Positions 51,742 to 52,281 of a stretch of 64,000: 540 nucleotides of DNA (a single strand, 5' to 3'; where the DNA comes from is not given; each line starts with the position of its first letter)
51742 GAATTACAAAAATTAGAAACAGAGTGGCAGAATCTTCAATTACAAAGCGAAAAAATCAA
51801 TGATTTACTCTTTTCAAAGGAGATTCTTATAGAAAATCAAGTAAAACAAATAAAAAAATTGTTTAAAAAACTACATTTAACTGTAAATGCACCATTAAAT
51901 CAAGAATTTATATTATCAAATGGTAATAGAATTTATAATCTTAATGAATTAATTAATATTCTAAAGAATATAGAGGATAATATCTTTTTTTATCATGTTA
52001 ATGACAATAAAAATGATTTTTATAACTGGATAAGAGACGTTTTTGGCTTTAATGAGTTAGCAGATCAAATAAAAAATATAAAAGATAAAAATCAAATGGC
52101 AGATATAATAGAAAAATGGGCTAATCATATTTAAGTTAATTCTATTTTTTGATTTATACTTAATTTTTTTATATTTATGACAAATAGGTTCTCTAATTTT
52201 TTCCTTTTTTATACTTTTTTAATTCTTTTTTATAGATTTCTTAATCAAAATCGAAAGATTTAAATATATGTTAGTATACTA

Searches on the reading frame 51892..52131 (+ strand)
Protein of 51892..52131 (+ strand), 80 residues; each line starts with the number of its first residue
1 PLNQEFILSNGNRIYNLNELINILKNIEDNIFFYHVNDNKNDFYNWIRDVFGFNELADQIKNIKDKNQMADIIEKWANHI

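Call 13: search_protein_families(library=pfam, proteins=[window:51892-52131:+], max_evalue=10)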
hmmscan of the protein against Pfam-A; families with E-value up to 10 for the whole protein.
window:51892-52131:+ (80 aa): 3 families
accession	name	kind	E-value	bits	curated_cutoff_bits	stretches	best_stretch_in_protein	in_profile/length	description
PF19027.5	DUF5752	-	1.4e-07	31.5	23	1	5-64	125-190/208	Family of unknown function (DUF5752)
PF02877.19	PARP_reg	-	0.047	14.2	26.8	1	17-71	51-107/135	Poly(ADP-ribose) polymerase, regulatory domain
PF03195.19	LOB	-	0.23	12.5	24.2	1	34-71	20-56/99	Lateral organ boundaries (LOB) domain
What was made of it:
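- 51892..52131 (+): Module copy 4, at the extreme C-terminus of ORF D. DUF5752 at 31.5 bits (call 13).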

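Call 39: find_homologous_proteins(query=A3, max_evalue=0.001)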
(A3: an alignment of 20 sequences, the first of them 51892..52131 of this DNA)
Query A3 (20 sequences) (80 aa, profile of the alignment): 38 proteins with E <= 0.001 among 3482 candidates.
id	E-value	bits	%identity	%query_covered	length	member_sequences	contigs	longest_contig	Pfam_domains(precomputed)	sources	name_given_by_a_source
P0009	6.8e-33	130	40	90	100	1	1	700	PF19027.6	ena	-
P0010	8.8e-32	127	41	89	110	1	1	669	PF19027.6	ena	-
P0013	6.5e-31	124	36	86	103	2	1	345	-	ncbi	-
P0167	2.6e-28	115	39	86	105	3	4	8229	PF19027.6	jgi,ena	-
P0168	3.7e-27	112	39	96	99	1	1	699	-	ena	-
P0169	7.3e-27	111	42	81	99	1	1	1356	PF19027.6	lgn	-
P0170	7.6e-27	111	46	85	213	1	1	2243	-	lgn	-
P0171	1.0e-26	110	45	86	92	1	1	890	-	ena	-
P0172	3.5e-26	109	44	91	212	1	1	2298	PF19027.6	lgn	-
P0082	2.9e-25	106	52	94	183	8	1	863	-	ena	-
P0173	4.0e-25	105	50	78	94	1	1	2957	PF19027.6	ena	-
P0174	5.4e-25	105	40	71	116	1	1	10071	-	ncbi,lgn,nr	ncbi:MAG: hypothetical protein QUS33_12595 [Dehalococcoidia bacterium]|nr:hypothetical protein [Deha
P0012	9.0e-25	104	37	79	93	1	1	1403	PF19027.6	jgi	-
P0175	1.1e-24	104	50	78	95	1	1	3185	PF19027.6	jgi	jgi:small-conductance mechanosensitive channel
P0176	1.2e-24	104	39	94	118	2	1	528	PF19027.6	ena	-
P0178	1.5e-24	103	45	80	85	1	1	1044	PF19027.6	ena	-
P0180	7.4e-24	101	49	79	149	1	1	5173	PF19027.6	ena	-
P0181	1.0e-23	101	48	78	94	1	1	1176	PF19027.6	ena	-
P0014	2.4e-23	99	33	83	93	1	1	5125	PF19027.6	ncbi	-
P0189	9.9e-22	94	50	78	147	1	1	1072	PF19027.6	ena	-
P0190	1.4e-21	94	41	79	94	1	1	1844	PF19027.6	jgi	-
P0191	2.5e-20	90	47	83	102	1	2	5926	PF19027.6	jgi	jgi:hypothetical protein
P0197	2.9e-7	48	27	88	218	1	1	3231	PF19027.6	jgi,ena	-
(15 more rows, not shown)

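Call 40: find_related_loci(query=A3, collection=genome_contigs, flank=6000)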
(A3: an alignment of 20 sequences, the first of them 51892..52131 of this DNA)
Query A3 (80 aa) in genome_contigs; peptide patterns used: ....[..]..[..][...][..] (x = any residue, [..] = any of these).
232 stretches matched a pattern; 220 encode a relative of the query (tblastn E <= 1e-3); the best 80 are kept; 80 distinct loci.
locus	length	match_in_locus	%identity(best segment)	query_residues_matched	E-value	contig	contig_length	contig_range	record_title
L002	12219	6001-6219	51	4-76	7e-23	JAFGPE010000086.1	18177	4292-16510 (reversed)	MAG: Candidatus Woesearchaeota archaeon isolate Zod_Metabat.672 k87_7667333, whole genome shotgun sequence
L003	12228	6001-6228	46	1-76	5e-21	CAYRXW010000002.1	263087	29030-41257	MAG TPA_asm: uncultured Methanosarcinales archaeon isolate SRP292972_co1_23 genome assembly, contig: NODE_60_length_2630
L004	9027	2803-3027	51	1-75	4e-20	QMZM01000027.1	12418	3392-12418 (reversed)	MAG: Candidatus Altiarchaeales archaeon isolate B22_G2 B22_Guay2_scaffold_01211, whole genome shotgun sequence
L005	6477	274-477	54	6-73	7e-19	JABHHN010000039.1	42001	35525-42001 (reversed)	MAG: archaeon isolate SI037_bin40 k141_1033000, whole genome shotgun sequence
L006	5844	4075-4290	46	4-75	1e-17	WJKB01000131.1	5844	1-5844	MAG: Candidatus Woesearchaeota archaeon isolate Bin_568 k141_4579302, whole genome shotgun sequence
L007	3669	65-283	47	1-73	9e-18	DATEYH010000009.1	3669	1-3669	MAG TPA_asm: Candidatus Nanoarchaeia archaeon isolate SMAG_U8440 k141_143308, whole genome shotgun sequence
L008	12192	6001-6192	48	6-69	2e-17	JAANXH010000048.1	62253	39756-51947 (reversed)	MAG: Candidatus Woesearchaeota archaeon isolate SuakinDeep_MAG79_5 MAG795_48, whole genome shotgun sequence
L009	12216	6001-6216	46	3-74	5e-17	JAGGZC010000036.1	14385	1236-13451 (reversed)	MAG: Candidatus Woesearchaeota archaeon isolate AUK194 PB_MBMC_148_c_000000000030, whole genome shotgun sequence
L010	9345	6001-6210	44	1-70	8e-17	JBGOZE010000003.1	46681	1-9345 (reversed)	MAG: Candidatus Nanoarchaeia archaeon isolate OBJ_0618_130150_25 k141_5900841_length_46681_cov_10.0000, whole genome sho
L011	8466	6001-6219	45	1-73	1e-16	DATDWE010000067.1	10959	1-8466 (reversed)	MAG TPA_asm: Candidatus Nanoarchaeia archaeon isolate SMAG_U8102 k141_714805, whole genome shotgun sequence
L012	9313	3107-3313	51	1-69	1e-16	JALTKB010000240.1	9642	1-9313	MAG: Nanobdellati archaeon isolate S139_maxbin2_scaf2bin.156 S139_NODE_8195_length_9642_cov_2.194535, whole genome shotg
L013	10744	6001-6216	50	4-75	1e-16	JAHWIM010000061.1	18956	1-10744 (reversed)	MAG: Candidatus Woesearchaeota archaeon isolate YT1_562 k127_56766819, whole genome shotgun sequence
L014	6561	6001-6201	46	3-69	7e-17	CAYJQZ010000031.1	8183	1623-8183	MAG TPA_asm: Candidatus Woesearchaeota archaeon isolate ERP125453_co1_329 genome assembly, contig: NODE_10791_length_818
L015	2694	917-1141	43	1-75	1e-16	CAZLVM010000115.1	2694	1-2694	MAG TPA_asm: uncultured Methanosarcinales archaeon isolate binchicken_co171_24 genome assembly, contig: NODE_24829_lengt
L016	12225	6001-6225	43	1-75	5e-16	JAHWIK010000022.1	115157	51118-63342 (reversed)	MAG: Candidatus Woesearchaeota archaeon isolate YT1_182 k127_46713792, whole genome shotgun sequence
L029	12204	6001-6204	47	6-73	1e-15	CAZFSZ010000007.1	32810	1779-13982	MAG TPA_asm: uncultured Methanosarcinales archaeon isolate SRP141376_co2_190 genome assembly, contig: NODE_2959_length_3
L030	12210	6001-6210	43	1-70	2e-15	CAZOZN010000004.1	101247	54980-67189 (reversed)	MAG TPA_asm: uncultured archaeon isolate SRP332253_co2_203 genome assembly, contig: NODE_140_length_101247_cov_10.833801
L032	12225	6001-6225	39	4-78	5e-15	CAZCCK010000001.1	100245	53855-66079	MAG TPA_asm: Candidatus Woesearchaeota archaeon isolate SRP193066_co2_72 genome assembly, contig: NODE_45_length_100245_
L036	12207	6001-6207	42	1-69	1e-14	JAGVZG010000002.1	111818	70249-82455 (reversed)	Candidatus Woesearchaeota archaeon isolate RIFCSPHIGHO2_02_FULL_30_43 rifcsphigho2_02_scaffold_132, whole genome shotgun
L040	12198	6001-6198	38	1-66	1e-14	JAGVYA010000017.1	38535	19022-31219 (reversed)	Candidatus Woesearchaeota archaeon isolate RIFCSPLOWO2_01_FULL_35_20 rifcsplowo2_01_scaffold_2610, whole genome shotgun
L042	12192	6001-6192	47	6-69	2e-14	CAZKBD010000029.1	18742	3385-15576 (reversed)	MAG TPA_asm: uncultured Methanosarcinales archaeon isolate SRP062349_co5_67 genome assembly, contig: NODE_930_length_187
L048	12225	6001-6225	35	1-75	3e-14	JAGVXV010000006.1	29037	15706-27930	Candidatus Woesearchaeota archaeon isolate RIFCSPLOWO2_12_FULL_38_19 rifcsplowo2_12_scaffold_1468, whole genome shotgun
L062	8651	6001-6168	46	5-60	2e-13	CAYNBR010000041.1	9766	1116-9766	MAG TPA_asm: Candidatus Woesearchaeota archaeon isolate ERP125453_co2_375 genome assembly, contig: NODE_3215_length_9766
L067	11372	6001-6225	31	1-75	3e-13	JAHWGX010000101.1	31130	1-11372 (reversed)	MAG: Candidatus Woesearchaeota archaeon isolate FT1_083 k127_73980897, whole genome shotgun sequence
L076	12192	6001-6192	44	6-69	7e-13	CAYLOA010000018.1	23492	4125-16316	MAG TPA_asm: uncultured Methanosarcinales archaeon isolate binchicken_co48_37 genome assembly, contig: NODE_3301_length_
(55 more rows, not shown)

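Call 41: predict_structure(alignment_id=A3)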
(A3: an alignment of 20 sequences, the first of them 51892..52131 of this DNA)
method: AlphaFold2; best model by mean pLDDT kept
length: 80 residues; sequences in the alignment: 20
mean_pLDDT: 95.3   pTM: 0.84
mean pLDDT of the five models: 95.3, 95.2, 94.2, 94.1, 91.5
residues with pLDDT >= 90: 75; 70-90: 2; 50-70: 1; < 50: 2
segments of 3 or more residues with pLDDT < 50: none
pLDDT, mean of each block of 10 residues (from residue 1): 82 97 98 98 97 97 98 95
secondary structure, 60 per line:
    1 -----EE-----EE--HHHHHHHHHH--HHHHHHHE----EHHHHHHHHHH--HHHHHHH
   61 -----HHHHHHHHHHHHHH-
elements in order: H17-26 H29-35 H42-51 H54-60 H66-79
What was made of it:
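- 51892..52131 (+): AlphaFold model pLDDT 95.3, pTM 0.84 (call 41).
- Closest known: ACT domain. Different: The fold is unrelated: ACT is beta-alpha-beta-beta-alpha-beta, whereas this module is a beta-hairpin plus five helices (call 41).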

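Call 44: fold_search(model_id=the predicted structure, library=pdb)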
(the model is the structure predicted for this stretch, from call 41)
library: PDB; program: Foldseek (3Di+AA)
matches with E <= 10: 19; with E <= 0.001: 0
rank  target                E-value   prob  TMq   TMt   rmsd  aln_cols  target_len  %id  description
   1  6k3b_B                2.7e+00  0.06  0.28  0.23   9.3        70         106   10  Crystal structure of Lpg2147-Lpg2149 complex (released 2020-04-01)
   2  6fh4_A                3.4e+00  0.03  0.21  0.22   9.5        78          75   14  CtsR C-terminal domain with bound phospho-arginine (released 2019-02-27)
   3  6zuz_MODEL_1_A        4.4e+00  0.04  0.24  0.22   9.1        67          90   10  TFIIS N-terminal domain (TND) from human Elongin-A (released 2021-12-01)
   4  4u9e                  4.7e+00  0.12  0.45  0.40   4.8        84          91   14  Crystal structure of the Zn-directed tetramer of the engineered cyt cb562 variant, A104/57G AB3 (released 2015-01-21)
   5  5clr_A                5.6e+00  0.02  0.22  0.07  11.0        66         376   17  Crystal structure of LegK4_APO Kinase (released 2015-10-14)
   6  6ei9_B                6.0e+00  0.07  0.33  0.13   5.9        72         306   11  Crystal structure of E. coli tRNA-dihydrouridine synthase B (DusB) (released 2018-01-17)
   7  8exe_A                6.0e+00  0.03  0.25  0.09  10.6        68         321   12  Crystal structure of human FAM46A-BCCIPa complex at 3.5 angstrom resolution (released 2023-03-15)
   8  4bf9                  7.2e+00  0.08  0.42  0.14   6.8        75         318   16  Crystal structure of E. coli dihydrouridine synthase C (DusC) (selenomethionine derivative) (released 2013-11-06)
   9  5lrt                  7.2e+00  0.03  0.26  0.06  11.1        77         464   14  Structure of the Deamidase-Depupylase Dop of the Prokaryotic Ubiquitin-like Modification Pathway in Complex with ADP and (released 2017-02-01)
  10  7jzm_A                7.2e+00  0.03  0.23  0.28  10.4        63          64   19  SARS-CoV-2 spike in complex with LCB3 (local refinement of the RBD and LCB3) (released 2020-09-23)
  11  5ol9                  7.2e+00  0.03  0.23  0.22  11.2        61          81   16  Structure of human mitochondrial transcription elongation factor (TEFM) N-terminal domain (released 2017-10-18)
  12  6ynw_g                7.2e+00  0.01  0.22  0.11  16.2        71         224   11  Cryo-EM structure of Tetrahymena thermophila mitochondrial ATP synthase - central stalk/cring (released 2020-09-30)
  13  6yxx_BI               7.7e+00  0.01  0.22  0.10   7.0        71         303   13  State A of the Trypanosoma brucei mitoribosomal large subunit assembly intermediate (released 2020-10-14)
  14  9qvs                  8.2e+00  0.02  0.29  0.11   8.5        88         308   12  Crystal structure of the CtaG_D144N variant from Ruminiclostridium cellulolyticum (P2(1)-small) (released 2025-10-01)
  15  9jjx_A                8.7e+00  0.02  0.26  0.09   9.2        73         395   19  Truncated RNF112, GDP-bound form 2 (released 2025-04-23)
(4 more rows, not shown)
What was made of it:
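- On Pfam PF19027 DUF5752 (OrfY family): The single-module model (pLDDT 95) retrieves nothing below E = 2.7 (call 44).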

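Call 51: search_protein_families(library=pfam, proteins=[L076:3955-5226:+, L030:9273-10394:-, L032:2160-2819:+, L004:4865-6646:+, L042:1338-2276:-, L040:9397-9987:-, L048:7050-7523:-, L062:6605-7420:+, L015:1687-2679:+, L067:8375-10957:-], max_evalue=0.00001)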
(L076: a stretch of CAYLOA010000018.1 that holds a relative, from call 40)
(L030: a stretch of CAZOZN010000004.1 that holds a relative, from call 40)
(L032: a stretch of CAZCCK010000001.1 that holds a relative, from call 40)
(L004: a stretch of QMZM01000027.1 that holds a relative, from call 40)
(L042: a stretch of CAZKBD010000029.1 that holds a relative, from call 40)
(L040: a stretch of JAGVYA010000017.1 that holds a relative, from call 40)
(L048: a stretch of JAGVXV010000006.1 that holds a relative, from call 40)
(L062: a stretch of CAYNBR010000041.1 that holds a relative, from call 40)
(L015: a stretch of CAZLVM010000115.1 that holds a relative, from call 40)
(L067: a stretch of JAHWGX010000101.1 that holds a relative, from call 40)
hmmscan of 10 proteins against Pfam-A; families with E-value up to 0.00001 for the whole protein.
L076:3955-5226:+ (424 aa): 2 families
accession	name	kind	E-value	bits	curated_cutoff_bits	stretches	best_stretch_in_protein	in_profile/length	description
PF03065.20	Glyco_hydro_57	-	2.7e-70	237.4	21.2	1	26-297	3-280/291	Glycosyl hydrolase family 57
PF01522.26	Polysacc_deac_1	-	2.7e-07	31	23.1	1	74-180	24-122/124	Polysaccharide deacetylase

L030:9273-10394:- (374 aa): 6 families
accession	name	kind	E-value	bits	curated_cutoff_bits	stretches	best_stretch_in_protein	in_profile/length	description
PF00534.26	Glycos_transf_1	-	4.2e-44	150.6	26.4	1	194-350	10-170/172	Glycosyl transferases group 1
PF13692.12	Glyco_trans_1_4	-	1.1e-32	113.7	27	1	201-337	3-141/142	Glycosyl transferases group 1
PF13439.12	Glyco_transf_4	-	4.2e-25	89.2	28.5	1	16-187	2-169/170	Glycosyltransferase Family 4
PF08323.17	Glyco_transf_5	-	7e-18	65.6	22.7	1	83-170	114-228/239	Starch synthase catalytic domain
PF13579.12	Glyco_trans_4_4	-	1.1e-16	62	29.7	1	16-182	1-157/158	Glycosyl transferase 4-like domain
PF20706.3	GT4-conflict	-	5.4e-16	59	26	1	149-318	144-324/385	Family 4 Glycosyltransferase in conflict systems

L032:2160-2819:+ (220 aa): 3 families
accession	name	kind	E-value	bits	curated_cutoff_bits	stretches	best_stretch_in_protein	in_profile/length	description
PF00989.32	PAS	-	5.9e-10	39.6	22.6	1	8-110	5-111/113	PAS fold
PF13426.13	PAS_9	-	6.7e-09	36.4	27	1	20-110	7-99/103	PAS domain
PF08448.16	PAS_4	-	4.8e-06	27.2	23.1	1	12-113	3-106/110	PAS fold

L004:4865-6646:+ (594 aa): 1 family
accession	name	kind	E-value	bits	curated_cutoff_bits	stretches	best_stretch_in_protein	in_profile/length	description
PF06202.20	GDE_C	-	1.3e-21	77.4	21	1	268-580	14-363/367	Amylo-alpha-1,6-glucosidase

L042:1338-2276:- (313 aa): 6 families
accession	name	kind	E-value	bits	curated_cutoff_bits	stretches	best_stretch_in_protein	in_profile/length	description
PF01087.27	GalP_UDP_transf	-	6.1e-22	79.4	22.1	1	7-168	18-184/184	Galactose-1-phosphate uridyl transferase, N-terminal domain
PF16268.10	DUF4921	-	2.8e-14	53.3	28.5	1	119-304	202-388/425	Domain of unknown function (DUF4921)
PF16285.10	DUF4931_N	-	1.3e-10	41.8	24.1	1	79-166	38-123/124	Domain of unknown function (DUF4931) N-terminal domain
PF02744.22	GalP_UDP_tr_C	-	5.6e-07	29.9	29.2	1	192-280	23-120/165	Galactose-1-phosphate uridyl transferase, C-terminal domain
PF01230.28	HIT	-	2.7e-06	28.4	21.5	0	200-277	9-92/98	HIT domain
PF11969.13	DcpS_C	-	6.9e-06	26.9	24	0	184-278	2-100/114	Scavenger mRNA decapping enzyme C-term binding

L040:9397-9987:- (197 aa): 2 families
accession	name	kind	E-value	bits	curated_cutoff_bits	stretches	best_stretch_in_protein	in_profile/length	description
PF01121.26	CoaE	-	4.3e-49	167.1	27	1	1-180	1-178/180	Dephospho-CoA kinase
PF13238.12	AAA_18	-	2.1e-08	35.1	29.4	1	4-155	2-120/128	AAA domain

L048:7050-7523:- (158 aa): 2 families
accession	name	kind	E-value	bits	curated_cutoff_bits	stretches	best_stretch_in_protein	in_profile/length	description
PF01467.32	CTP_transf_like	-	6.1e-29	101.4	21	1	5-133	1-132/133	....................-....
PF08218.17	Citrate_ly_lig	-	1.5e-07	31.7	20.9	1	11-72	9-68/182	Citrate lyase ligase C-terminal domain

L062:6605-7420:+ (272 aa): 7 families
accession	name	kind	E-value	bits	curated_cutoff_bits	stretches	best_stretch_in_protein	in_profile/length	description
PF13614.12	AAA_31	-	1.8e-25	90.4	27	1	6-145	1-150/177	AAA domain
PF01656.29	CbiA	-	1.1e-18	67.9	25.4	1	10-213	2-124/125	CobQ/CobB/MinD/ParA nucleotide binding domain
PF10609.15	ParA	-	1.3e-12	48.1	27.1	1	7-222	4-233/246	NUBPL iron-transfer P-loop NTPase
PF00142.24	Fer4_NifH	-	1.8e-10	41.2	25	0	15-73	8-65/271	4Fe-4S iron sulfur cluster binding proteins, NifH/frxC family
PF06564.18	CBP_BcsQ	-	1.1e-09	38.6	21.3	1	7-232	2-231/234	Cellulose biosynthesis protein BcsQ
PF13500.12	AAA_26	-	2.1e-07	31.4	27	1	138-200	131-190/198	AAA domain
PF02374.21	ArsA_ATPase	-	6.7e-06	26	24.3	0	13-42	7-35/305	Anion-transporting ATPase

L015:1687-2679:+ (331 aa): 1 family
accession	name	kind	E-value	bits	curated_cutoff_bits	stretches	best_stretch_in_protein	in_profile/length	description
PF00723.27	Glyco_hydro_15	-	2.1e-16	60.3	22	1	5-311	10-261/427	Glycosyl hydrolases family 15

L067:8375-10957:- (861 aa): 5 families
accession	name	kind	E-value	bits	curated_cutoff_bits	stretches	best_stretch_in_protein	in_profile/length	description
PF08494.16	DEAD_assoc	-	9.7e-57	192.3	23.5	1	638-825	1-191/191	DEAD/H associated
PF19306.5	WH_Lhr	-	3.1e-33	115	27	1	406-567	5-166/168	Large helicase-related protein, winged helix domain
PF00270.35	DEAD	-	2e-27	96.4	26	1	39-216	6-165/167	DEAD/DEAH box helicase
PF00271.37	Helicase_C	-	1.6e-18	67.4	23.5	1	269-375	4-107/110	Helicase conserved C-terminal domain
PF04851.21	ResIII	-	4e-09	37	22.5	1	22-212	20-162/164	Type III restriction enzyme, res subunit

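Call 71: search_solved_structures(query=P0197, max_evalue=0.01, show_alignments=1)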
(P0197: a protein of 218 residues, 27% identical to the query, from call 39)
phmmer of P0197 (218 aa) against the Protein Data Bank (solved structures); distinct sequences matched with E-value up to 0.01: 1.
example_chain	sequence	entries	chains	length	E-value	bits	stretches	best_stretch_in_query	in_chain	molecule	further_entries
4cso_A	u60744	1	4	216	4.8e-28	101.4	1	2-215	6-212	ORFY PROTEIN, TRANSCRIPTION FACTOR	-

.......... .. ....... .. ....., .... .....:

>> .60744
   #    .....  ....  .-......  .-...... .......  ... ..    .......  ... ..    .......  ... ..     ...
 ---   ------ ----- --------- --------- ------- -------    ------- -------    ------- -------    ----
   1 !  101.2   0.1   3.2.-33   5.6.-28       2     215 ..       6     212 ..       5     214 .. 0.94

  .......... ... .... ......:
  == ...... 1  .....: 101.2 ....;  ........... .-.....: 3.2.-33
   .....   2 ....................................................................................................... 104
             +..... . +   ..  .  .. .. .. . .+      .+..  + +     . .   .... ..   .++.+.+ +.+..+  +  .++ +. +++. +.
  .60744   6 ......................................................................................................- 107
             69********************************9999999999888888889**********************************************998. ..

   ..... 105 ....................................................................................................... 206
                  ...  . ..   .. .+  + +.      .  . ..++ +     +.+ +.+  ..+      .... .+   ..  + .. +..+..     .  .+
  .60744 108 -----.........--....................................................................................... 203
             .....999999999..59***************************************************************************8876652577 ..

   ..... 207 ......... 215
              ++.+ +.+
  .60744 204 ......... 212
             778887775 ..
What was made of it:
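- On Pfam PF19027 DUF5752 (OrfY family): P0197 matches 4CSO at E 4.8e-28 (call 71).
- P0197 is a full-length OrfY homologue (E 4.8e-28, call 71).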

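Call 73: fold_search(model_id=the predicted structure, library=viral)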
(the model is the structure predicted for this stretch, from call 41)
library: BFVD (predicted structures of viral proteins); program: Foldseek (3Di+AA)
matches with E <= 10: 94; with E <= 0.001: 0
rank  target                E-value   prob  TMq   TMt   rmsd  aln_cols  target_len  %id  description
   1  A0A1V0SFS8            1.7e+00  0.10  0.31  0.15   6.9        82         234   18  tryptophan--tRNA ligase [Hokovirus HKV1]
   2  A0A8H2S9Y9            2.4e+00  0.04  0.20  0.20   7.8        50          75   18  (no name in the UniProt tables at hand)
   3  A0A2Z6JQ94            2.7e+00  0.03  0.22  0.14  15.0        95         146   17  RNA-dependent RNA polymerase (Fragment) [Campodea augens associated virus 1]
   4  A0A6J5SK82            2.8e+00  0.05  0.24  0.23  11.7        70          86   14  Uncharacterized protein [uncultured Caudovirales phage]
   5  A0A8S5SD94            2.8e+00  0.02  0.19  0.18  14.4        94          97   14  Uncharacterized protein [Siphoviridae sp. ctnpt50]
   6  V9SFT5                3.0e+00  0.06  0.31  0.24  12.5       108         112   13  Uncharacterized protein [Tunisvirus fontaine2]
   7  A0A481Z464            3.0e+00  0.05  0.24  0.09  10.1        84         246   10  HeH/LEM domain protein [Pithovirus LCPAC104]
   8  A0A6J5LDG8            3.0e+00  0.03  0.23  0.09  14.9        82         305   11  Scaffolding protein [uncultured Caudovirales phage]
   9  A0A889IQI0            3.2e+00  0.08  0.32  0.35   5.8        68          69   10  Uncharacterized protein [Burkholderia phage BCSR52]
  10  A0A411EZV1            3.6e+00  0.03  0.22  0.21  12.2        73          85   14  Uncharacterized protein (Fragment) [Bacillus phage phiKir1]
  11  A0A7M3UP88            3.6e+00  0.03  0.22  0.15  13.0        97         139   10  Uncharacterized protein [Pyramimonas orientalis virus]
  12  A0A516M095            3.9e+00  0.02  0.20  0.14   9.8        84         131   14  (no name in the UniProt tables at hand)
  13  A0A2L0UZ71            4.1e+00  0.03  0.23  0.18   9.2        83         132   14  Uncharacterized protein [Agrobacterium phage Atu_ph07]
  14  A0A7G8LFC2            4.1e+00  0.02  0.20  0.03  12.8        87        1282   13  (no name in the UniProt tables at hand)
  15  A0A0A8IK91            4.7e+00  0.06  0.29  0.10   8.4        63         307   14  (no name in the UniProt tables at hand)
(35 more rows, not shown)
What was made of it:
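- Tried and rejected: Fold relatives of the single module: nothing in the PDB or BFVD (best E 2.7 and 1.7; calls 44, 73).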
